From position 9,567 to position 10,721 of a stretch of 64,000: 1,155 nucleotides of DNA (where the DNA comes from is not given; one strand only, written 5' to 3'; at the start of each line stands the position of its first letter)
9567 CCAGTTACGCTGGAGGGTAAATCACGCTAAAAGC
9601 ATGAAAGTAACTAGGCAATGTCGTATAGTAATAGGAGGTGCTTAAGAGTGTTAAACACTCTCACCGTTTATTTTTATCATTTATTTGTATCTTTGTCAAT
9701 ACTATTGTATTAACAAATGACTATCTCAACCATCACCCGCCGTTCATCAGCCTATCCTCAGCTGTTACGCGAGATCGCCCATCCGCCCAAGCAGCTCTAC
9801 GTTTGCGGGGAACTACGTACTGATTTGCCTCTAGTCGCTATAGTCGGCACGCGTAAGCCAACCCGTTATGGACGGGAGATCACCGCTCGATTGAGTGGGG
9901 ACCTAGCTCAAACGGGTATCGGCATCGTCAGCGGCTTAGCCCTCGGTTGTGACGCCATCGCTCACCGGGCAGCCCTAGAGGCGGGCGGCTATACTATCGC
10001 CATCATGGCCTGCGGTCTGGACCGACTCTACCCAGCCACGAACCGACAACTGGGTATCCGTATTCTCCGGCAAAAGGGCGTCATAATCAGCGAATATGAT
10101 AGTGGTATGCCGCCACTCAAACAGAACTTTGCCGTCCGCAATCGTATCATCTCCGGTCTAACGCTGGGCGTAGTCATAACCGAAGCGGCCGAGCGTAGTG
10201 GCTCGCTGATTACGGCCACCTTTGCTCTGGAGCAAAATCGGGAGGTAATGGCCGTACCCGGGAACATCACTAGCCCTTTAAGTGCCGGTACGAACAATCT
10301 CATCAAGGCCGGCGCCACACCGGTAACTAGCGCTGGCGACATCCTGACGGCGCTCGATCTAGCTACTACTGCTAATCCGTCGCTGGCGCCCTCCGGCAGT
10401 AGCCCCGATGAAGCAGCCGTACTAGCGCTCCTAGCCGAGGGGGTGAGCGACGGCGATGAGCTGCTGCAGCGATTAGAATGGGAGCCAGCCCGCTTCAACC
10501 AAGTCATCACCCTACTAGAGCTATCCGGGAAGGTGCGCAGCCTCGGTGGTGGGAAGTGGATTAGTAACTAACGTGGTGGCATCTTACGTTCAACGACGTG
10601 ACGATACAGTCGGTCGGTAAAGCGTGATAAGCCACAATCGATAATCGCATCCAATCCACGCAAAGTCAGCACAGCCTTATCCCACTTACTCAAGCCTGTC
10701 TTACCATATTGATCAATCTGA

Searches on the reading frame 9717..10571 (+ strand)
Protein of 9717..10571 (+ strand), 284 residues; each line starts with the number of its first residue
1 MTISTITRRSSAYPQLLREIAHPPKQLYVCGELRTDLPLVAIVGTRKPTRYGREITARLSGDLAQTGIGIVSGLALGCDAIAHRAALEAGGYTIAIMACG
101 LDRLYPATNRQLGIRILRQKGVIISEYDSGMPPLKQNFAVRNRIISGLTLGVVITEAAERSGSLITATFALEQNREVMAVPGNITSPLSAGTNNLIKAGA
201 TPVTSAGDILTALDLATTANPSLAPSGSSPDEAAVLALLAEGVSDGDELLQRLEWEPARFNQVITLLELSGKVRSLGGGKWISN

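Call 41: find_encoding_contigs(protein=window:9717-10571:+, flank=10000, max_places=1)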
Protein window:9717-10571:+ (284 aa): 4 contigs read that carry it; 1 place shown.
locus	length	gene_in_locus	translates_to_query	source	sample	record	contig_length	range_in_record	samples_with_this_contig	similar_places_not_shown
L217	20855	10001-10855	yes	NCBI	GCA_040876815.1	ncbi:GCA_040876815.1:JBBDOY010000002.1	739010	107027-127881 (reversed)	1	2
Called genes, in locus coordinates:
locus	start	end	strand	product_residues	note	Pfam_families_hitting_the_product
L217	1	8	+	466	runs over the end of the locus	PF00749:tRNA-synt_1c, PF19269:Anticodon_2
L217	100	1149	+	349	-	PF11258:DUF3048, PF17479:DUF3048_C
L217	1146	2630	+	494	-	PF00989:PAS, PF13188:PAS_8, PF00512:HisKA, PF02518:HATPase_c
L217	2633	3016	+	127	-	PF00072:Response_reg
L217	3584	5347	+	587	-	PF00989:PAS, PF08448:PAS_4 (weak), PF13426:PAS_9, PF00512:HisKA, PF02518:HATPase_c, PF13581:HATPase_c_2 (faint)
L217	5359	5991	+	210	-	PF00072:Response_reg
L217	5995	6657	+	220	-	PF01479:S4, PF00849:PseudoU_synth_2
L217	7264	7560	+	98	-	-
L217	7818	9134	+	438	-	PF00009:GTP_EFTU, PF01926:MMR_HSR1, PF02421:FeoB_N, PF04548:AIG1 (weak), PF00009:GTP_EFTU (weak), PF01926:MMR_HSR1, PF02421:FeoB_N, PF14714:KH_dom-like, +6 more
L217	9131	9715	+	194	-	PF01195:Pept_tRNA_hydro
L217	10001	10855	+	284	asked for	PF02481:DNA_processg_A, PF17782:WHD_DprA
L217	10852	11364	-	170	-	-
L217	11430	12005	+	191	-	PF00583:Acetyltransf_1, PF13673:Acetyltransf_10 (faint), PF13508:Acetyltransf_7 (weak)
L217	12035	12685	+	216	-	-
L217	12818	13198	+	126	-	-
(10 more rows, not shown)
